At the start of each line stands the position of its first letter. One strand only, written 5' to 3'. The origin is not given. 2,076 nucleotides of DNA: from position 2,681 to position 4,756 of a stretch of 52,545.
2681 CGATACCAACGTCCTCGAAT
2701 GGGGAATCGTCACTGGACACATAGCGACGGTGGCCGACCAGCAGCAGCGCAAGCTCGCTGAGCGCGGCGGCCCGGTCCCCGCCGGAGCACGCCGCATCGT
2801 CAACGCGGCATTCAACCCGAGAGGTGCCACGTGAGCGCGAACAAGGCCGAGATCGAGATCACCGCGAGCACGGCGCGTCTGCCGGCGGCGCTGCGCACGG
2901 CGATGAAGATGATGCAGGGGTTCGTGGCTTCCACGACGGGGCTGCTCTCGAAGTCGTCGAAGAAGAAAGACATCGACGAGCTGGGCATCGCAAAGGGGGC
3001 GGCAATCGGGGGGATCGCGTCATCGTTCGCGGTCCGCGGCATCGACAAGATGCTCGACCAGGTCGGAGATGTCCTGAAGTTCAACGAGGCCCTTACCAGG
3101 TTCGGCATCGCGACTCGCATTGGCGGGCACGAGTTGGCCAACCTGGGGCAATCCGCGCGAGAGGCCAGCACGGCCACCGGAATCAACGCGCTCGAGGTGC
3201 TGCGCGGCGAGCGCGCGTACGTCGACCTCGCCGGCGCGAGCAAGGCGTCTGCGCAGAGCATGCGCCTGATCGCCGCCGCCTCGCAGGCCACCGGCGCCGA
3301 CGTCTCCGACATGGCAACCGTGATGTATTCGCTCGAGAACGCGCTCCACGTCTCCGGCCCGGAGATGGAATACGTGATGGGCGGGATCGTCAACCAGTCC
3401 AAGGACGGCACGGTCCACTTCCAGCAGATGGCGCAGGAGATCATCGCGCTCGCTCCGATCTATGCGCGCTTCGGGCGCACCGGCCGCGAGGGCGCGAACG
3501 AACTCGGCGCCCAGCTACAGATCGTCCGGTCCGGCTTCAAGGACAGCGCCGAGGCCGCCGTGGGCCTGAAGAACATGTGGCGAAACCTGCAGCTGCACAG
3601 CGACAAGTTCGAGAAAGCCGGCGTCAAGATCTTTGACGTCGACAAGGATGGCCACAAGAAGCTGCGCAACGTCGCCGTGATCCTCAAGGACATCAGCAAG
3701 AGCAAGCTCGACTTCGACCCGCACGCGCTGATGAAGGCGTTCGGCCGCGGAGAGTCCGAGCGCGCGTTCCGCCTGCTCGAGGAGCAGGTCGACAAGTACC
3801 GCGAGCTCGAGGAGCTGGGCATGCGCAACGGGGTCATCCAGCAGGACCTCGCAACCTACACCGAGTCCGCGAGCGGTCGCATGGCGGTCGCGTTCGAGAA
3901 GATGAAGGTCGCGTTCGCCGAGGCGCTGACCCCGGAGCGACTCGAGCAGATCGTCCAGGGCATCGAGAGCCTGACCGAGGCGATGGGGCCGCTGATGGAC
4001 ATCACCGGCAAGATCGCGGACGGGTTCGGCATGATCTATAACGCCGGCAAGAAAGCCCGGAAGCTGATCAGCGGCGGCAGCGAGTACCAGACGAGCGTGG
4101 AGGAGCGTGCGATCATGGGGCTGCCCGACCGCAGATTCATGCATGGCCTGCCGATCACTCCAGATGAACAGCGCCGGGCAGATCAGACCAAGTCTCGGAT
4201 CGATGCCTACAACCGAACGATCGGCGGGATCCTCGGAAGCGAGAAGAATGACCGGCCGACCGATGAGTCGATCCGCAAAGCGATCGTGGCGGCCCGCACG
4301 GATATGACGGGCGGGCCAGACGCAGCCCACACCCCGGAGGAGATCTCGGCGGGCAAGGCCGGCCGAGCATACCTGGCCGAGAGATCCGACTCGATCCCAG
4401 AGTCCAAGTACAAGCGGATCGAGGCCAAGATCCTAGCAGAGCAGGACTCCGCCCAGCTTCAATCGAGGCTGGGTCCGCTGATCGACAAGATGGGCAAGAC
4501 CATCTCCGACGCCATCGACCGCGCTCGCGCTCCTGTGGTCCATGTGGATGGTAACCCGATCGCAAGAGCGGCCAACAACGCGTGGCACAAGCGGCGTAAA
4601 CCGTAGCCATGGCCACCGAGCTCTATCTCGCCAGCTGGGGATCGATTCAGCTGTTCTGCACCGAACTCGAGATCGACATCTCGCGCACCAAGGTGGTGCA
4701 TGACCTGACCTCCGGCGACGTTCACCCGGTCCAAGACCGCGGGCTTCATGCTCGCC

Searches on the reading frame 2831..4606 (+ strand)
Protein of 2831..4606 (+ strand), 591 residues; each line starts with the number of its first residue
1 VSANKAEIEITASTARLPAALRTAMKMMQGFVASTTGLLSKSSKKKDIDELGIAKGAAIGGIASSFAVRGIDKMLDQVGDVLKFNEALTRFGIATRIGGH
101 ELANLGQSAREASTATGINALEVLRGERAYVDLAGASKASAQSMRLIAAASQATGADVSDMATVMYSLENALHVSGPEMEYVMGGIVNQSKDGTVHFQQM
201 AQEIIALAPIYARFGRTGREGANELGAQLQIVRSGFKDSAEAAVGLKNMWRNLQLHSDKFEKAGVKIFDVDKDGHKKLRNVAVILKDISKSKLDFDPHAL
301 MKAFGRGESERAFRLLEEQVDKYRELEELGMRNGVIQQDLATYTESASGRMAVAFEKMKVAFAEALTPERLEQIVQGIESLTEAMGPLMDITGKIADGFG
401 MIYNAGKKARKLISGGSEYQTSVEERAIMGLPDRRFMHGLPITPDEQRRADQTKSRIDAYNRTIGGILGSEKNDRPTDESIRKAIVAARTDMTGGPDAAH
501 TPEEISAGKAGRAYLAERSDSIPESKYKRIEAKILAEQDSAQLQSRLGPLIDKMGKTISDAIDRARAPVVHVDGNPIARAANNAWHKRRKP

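Call 8: search_dna_similar(query=window:2831-4606:+, collection=phages, mode=protein, max_rows=25)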
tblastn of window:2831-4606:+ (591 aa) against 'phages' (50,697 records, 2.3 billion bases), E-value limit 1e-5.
Records with a match: 11; places in all: 11; records where one place covers at least 80% of the query: 0.
Best place of each record, by identity: <60% 11.
By first word of the organism name: Xanthomonas 5; Yersinia 3; Escherichia 2; Pseudomonas 1.
By host as written in the record: Xanthomonas campestris pv. campestris GBBC 1419 4; Yersinia pestis EV76-CN 3; Escherichia coli 2; Xanthomonas campestris pv. campestris Tir-1 1; Pseudomonas aeruginosa PAO1 1.
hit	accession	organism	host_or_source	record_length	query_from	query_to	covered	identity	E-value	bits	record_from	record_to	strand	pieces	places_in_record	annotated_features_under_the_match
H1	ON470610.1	Escherichia phage vB_EcoM-473R2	Escherichia coli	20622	92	397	52%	24.6%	2e-13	80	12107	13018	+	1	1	tail length tape-measure protein H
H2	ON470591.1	Escherichia phage vB_EcoM-613R2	Escherichia coli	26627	92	397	52%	24.6%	2e-13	80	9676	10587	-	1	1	tail length tape-measure protein H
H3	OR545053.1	Yersinia phage vB_YpM_39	Yersinia pestis EV76-CN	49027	92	397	52%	24.6%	2e-13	80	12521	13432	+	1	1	hypothetical protein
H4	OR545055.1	Yersinia phage vB_YpM_44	Yersinia pestis EV76-CN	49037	92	397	52%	24.6%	2e-13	80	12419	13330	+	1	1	hypothetical protein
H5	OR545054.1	Yersinia phage vB_YpM_41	Yersinia pestis EV76-CN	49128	92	397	52%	24.6%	2e-13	80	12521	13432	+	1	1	hypothetical protein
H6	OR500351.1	Xanthomonas phage Murka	Xanthomonas campestris pv. campestris ...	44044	100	392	50%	24.0%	4e-6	56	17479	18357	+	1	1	tail length tape measure protein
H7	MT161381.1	Xanthomonas phage FoX1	Xanthomonas campestris pv. campestris ...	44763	100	392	50%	24.0%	5e-6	56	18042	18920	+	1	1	hypothetical protein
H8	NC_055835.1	Xanthomonas phage FoX1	Xanthomonas campestris pv. campestris ...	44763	100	392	50%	24.0%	5e-6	56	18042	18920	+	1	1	tail length tape measure protein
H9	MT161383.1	Xanthomonas phage FoX3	Xanthomonas campestris pv. campestris ...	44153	105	392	49%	23.4%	6e-6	56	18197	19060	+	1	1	tail length tape-measure protein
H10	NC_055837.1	Xanthomonas phage FoX3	Xanthomonas campestris pv. campestris ...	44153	105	392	49%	23.4%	6e-6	56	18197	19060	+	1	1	tail length tape measure protein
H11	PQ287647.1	Pseudomonas phage Komp_PAO1_1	Pseudomonas aeruginosa PAO1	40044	146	267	21%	29.8%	1e-6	58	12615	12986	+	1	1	tail length tape measure protein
